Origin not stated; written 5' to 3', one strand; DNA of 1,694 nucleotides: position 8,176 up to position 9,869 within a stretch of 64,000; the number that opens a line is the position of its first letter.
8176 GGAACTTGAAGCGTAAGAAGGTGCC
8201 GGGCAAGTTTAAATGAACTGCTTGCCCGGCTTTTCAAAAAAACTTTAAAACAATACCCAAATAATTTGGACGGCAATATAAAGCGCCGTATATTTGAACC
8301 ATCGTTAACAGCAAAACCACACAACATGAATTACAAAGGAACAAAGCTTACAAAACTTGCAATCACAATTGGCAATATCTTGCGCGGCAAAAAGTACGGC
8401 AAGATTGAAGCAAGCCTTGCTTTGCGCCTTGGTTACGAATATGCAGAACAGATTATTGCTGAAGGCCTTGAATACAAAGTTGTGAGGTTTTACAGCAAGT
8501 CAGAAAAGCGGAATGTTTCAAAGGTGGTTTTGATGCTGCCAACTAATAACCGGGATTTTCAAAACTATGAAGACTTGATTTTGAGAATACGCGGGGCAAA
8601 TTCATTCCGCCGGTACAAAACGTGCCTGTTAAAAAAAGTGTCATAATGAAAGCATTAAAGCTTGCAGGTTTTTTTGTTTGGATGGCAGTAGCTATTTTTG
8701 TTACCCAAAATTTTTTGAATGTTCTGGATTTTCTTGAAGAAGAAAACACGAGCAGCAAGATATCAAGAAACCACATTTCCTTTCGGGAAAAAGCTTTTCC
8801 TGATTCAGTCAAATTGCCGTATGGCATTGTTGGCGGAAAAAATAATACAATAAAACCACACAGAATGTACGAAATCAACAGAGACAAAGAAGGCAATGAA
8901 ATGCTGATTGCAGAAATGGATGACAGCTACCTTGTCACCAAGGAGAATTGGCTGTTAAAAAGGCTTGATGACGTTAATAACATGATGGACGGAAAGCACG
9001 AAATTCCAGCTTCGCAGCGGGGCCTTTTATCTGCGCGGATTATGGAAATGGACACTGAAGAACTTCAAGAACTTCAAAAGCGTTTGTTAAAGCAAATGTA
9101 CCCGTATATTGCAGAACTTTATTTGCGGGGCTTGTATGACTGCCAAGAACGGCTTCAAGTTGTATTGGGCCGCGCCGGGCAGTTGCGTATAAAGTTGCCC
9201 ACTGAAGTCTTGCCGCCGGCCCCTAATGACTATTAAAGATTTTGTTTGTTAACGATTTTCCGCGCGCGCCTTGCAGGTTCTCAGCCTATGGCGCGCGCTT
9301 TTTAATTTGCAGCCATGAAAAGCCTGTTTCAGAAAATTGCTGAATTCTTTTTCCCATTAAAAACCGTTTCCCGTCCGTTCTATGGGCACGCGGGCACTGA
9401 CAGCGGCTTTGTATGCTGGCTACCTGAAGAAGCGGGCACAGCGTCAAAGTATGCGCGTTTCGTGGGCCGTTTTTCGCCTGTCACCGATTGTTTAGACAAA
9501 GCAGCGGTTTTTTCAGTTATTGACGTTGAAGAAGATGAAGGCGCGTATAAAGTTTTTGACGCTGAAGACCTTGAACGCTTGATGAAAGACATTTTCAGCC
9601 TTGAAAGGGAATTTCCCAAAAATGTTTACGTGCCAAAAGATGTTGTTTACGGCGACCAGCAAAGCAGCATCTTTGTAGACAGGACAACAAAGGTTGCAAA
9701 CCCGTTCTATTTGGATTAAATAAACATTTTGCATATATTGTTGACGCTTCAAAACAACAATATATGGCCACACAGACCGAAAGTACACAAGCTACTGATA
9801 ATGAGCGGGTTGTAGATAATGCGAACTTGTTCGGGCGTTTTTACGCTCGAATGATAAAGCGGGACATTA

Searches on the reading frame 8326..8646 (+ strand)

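Call 15: search_protein_families(library=phrogs, proteins=[window:8326-8646:+], max_evalue=0.001)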
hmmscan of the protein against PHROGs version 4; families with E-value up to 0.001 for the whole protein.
window:8326-8646:+ (106 aa): 0 families

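Call 16: search_protein_families(library=pfam, proteins=[window:8326-8646:+], max_evalue=0.001)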
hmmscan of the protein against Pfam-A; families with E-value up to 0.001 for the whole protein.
window:8326-8646:+ (106 aa): 0 families

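Call 66: search_protein_families(library=pfam, proteins=[window:8326-8646:+], max_evalue=1)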
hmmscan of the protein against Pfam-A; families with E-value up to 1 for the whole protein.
window:8326-8646:+ (106 aa): 1 family
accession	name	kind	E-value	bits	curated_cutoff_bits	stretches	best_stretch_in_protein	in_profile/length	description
PF16138.10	DUF4846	-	0.02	14.8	37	1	52-95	36-81/239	Domain of unknown function (4846)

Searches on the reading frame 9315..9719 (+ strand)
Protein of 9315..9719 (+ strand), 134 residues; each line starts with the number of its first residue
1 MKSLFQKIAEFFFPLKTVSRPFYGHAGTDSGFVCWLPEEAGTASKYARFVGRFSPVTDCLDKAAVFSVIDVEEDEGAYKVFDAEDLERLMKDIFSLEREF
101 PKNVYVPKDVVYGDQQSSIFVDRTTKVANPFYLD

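Call 15: search_protein_families(library=phrogs, proteins=[window:9315-9719:+], max_evalue=0.001)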
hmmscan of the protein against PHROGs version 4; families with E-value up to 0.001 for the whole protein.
window:9315-9719:+ (134 aa): 0 families

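Call 16: search_protein_families(library=pfam, proteins=[window:9315-9719:+], max_evalue=0.001)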
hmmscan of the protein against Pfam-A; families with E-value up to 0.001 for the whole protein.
window:9315-9719:+ (134 aa): 0 families

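Call 66: search_protein_families(library=pfam, proteins=[window:9315-9719:+], max_evalue=1)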
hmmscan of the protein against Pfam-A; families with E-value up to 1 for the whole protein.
window:9315-9719:+ (134 aa): 1 family
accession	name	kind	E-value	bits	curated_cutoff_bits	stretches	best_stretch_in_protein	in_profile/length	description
PF15592.11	Imm41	-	0.066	13.7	26.9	1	74-113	20-56/112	Immunity protein 41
